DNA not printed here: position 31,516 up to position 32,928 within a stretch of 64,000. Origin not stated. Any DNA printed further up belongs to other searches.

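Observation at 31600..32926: Standalone TnpB-like (IS605 OrfB) gene with an intact RuvC triad but no zinc finger, flanked by a structured hairpin and wedged against host genes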

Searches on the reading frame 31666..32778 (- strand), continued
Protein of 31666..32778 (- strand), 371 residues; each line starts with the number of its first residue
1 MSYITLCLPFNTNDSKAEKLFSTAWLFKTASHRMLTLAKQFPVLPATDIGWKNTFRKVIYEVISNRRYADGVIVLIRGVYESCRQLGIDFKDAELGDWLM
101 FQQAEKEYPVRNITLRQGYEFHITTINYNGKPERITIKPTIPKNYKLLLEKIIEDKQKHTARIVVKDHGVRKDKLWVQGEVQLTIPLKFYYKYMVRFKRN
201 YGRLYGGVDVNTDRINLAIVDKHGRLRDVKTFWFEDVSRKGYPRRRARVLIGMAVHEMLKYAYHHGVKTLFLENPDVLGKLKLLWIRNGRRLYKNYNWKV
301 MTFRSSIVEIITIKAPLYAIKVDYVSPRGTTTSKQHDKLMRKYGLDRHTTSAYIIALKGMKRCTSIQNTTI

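Call 56: search_protein_representatives(alignment_id=A1)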
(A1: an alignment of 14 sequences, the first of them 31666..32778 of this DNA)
Query: 14 sequences, 364 profile positions. Proteins with E-value up to 0.001 (for the whole library): 251; up to 1e-10: 140; up to 1e-30: 46. The best 150 are listed.
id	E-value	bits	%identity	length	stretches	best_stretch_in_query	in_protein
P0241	8.4e-181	617.3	-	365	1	2-363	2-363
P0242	4.2e-122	424.2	-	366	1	3-361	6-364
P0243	4.5e-115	401.0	-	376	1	1-361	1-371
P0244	1.4e-109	383.0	-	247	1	132-362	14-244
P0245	2.2e-101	356.0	-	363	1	3-363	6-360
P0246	1.1e-100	353.7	-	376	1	2-361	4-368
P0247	1.8e-86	306.9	-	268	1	58-301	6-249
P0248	2.5e-84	299.8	-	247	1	4-243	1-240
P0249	4.6e-78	279.3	-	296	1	50-260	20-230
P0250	3.0e-77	276.6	-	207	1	194-359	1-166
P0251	6.3e-70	252.5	-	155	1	1-151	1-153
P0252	1.5e-66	241.4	-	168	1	58-220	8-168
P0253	3.5e-66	240.2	-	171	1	194-362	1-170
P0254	2.4e-65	237.4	-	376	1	53-359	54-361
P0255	9.8e-63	228.8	-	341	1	2-331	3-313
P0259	1.1e-54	202.3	-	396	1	1-363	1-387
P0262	2.2e-49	184.9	-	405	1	3-361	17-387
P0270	2.3e-41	158.6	-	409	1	1-362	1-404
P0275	2.5e-36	141.9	-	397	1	2-362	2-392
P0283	7.9e-32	127.2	-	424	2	92-362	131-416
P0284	1.0e-31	126.7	-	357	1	64-362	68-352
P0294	8.2e-27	110.6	-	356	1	65-360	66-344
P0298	1.1e-25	106.9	-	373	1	105-362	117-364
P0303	1.3e-22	96.9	-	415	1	177-361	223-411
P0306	1.6e-21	93.2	-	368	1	179-363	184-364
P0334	5.4e-16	75.1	-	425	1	109-357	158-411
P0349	1.4e-13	67.1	-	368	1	53-362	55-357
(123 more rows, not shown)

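Call 57: search_protein_families(library=pfam, proteins=[P0259, P0262, P0270, P0275, P0283, P0303, P0334, P0306, P0298, P0349], max_evalue=1)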
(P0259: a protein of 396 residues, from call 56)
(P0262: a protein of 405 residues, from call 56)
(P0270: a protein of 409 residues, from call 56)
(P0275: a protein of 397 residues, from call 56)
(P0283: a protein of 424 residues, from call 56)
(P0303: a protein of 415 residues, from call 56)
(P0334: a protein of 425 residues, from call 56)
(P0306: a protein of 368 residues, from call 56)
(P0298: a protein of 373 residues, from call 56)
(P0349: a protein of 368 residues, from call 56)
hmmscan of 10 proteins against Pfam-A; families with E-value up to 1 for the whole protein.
P0259 (396 aa): 0 families

P0262 (405 aa): 0 families

P0270 (409 aa): 1 family
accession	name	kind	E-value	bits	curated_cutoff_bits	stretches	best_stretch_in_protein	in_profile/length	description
PF07282.18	Cas12f1-like_TNB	-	0.15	12.7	26.3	0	351-374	6-29/60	Cas12f1-like, TNB domain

P0275 (397 aa): 0 families

P0283 (424 aa): 0 families

P0303 (415 aa): 0 families

P0334 (425 aa): 0 families

P0306 (368 aa): 2 families
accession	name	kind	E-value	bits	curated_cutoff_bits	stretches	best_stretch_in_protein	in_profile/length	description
PF06739.17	SBBP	-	0.024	15.1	20.5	1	207-232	1-26/38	Beta-propeller repeat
PF17289.8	Terminase_6C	-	0.051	14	22.6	1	40-147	12-118/155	Terminase RNaseH-like domain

P0298 (373 aa): 0 families

P0349 (368 aa): 0 families

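Call 60: find_encoding_contigs(protein=P0284, flank=1500, max_places=6)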
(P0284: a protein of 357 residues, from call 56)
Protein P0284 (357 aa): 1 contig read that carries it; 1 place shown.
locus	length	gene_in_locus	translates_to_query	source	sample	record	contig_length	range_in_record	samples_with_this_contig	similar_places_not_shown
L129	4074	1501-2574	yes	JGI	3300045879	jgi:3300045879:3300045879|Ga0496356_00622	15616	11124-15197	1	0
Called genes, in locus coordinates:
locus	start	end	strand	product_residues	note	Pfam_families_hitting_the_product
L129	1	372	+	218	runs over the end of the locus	PF05050:Methyltransf_21 (weak)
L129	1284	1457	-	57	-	-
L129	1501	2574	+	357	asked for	PF27229:SSO2105_N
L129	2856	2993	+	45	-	-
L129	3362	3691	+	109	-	-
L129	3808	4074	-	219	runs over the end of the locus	PF07282:Cas12f1-like_TNB (weak)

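Call 64: list_cluster_members(proteins=[P0242, P0243, P0245, P0246, P0254, P0259, P0262, P0270, P0284, P0294])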
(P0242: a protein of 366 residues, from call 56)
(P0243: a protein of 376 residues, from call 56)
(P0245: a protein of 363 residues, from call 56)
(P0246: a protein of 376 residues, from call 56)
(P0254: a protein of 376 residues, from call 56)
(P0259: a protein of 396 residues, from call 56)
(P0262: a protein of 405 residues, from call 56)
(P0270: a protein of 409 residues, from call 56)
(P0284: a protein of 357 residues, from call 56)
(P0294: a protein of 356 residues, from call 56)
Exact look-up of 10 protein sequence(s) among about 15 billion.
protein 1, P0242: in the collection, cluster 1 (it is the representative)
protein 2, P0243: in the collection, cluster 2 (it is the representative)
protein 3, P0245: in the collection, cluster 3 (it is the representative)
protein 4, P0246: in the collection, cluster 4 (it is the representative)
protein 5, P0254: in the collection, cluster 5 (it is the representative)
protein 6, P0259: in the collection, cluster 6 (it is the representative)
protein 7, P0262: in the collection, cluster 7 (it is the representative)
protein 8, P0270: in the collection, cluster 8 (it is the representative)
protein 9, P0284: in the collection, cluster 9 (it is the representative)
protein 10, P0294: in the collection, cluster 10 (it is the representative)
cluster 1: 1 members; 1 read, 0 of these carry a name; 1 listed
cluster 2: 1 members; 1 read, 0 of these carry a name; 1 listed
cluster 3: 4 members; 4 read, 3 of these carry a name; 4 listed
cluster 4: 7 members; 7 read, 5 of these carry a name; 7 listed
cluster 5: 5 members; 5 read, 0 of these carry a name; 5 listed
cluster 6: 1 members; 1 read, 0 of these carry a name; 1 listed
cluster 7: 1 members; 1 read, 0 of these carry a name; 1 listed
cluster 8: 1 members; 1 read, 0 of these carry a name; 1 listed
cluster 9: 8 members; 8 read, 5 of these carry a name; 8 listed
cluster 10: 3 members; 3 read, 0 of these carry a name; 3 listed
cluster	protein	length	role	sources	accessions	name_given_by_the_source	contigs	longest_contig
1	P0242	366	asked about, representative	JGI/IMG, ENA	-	-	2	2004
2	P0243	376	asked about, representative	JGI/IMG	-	-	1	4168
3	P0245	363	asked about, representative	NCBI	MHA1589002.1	MAG: hypothetical protein ACTSVA_00170 [Candidatus Njordarchaeales archaeon]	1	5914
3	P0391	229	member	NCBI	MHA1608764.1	MAG: hypothetical protein ACTSUJ_02000 [Candidatus Njordarchaeales archaeon]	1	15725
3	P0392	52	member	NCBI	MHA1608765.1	MAG: hypothetical protein ACTSUJ_02005 [Candidatus Njordarchaeales archaeon]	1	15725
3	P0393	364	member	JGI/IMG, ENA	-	-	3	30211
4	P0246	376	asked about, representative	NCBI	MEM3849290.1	MAG: hypothetical protein QXS42_05970 [Zestosphaera sp.]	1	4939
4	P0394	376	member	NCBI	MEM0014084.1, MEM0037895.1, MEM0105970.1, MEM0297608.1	MAG: hypothetical protein QXX81_05480 [Zestosphaera sp.]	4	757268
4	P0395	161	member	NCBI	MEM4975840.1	MAG: hypothetical protein QXT64_00775, partial [Desulfurococcaceae archaeon]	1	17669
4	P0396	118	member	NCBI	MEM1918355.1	MAG: hypothetical protein QW504_06705, partial [Sulfolobales archaeon]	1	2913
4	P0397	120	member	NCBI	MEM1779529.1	MAG: hypothetical protein QXU96_09255, partial [Ignisphaera sp.]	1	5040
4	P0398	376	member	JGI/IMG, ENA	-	-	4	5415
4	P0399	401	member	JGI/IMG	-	-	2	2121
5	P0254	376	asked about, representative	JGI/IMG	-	-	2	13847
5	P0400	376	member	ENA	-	-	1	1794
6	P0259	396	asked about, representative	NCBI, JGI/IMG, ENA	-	-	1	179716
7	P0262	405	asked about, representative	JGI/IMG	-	-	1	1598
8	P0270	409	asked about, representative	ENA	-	-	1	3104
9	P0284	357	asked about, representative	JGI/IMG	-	IS605 OrfB family transposase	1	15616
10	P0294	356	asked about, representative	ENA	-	-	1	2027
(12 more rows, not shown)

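Call 65: search_dna_similar(query=window:31666-32778:-, collection=plasmids, mode=protein, max_evalue=0.001)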
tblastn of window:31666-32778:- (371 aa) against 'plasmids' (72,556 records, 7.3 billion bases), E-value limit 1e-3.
Records with a match: 3; places in all: 3; records where one place covers at least 80% of the query: 0.
Best place of each record, by identity: <60% 3.
By first word of the organism name: Bacillus 3.
By predicted mobility (MOB-suite, as given by PLSDB): non-mobilizable 3.
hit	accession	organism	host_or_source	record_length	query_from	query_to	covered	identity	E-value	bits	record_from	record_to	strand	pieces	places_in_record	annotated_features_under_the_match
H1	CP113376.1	Bacillus paranthracis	bovine,mixed culture ...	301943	200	360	43%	27.1%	4e-7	60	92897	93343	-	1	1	hypothetical protein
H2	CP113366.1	Bacillus paranthracis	bovine,mixed culture ...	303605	200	360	43%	27.1%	4e-7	60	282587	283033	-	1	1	hypothetical protein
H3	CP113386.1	Bacillus paranthracis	bovine,mixed culture ...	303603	200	360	43%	27.1%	4e-7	60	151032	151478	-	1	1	hypothetical protein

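Call 66: search_dna_similar(query=window:31666-32778:-, collection=phages, mode=protein, max_evalue=0.001)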
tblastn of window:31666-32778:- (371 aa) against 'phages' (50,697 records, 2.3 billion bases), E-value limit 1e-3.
No match.
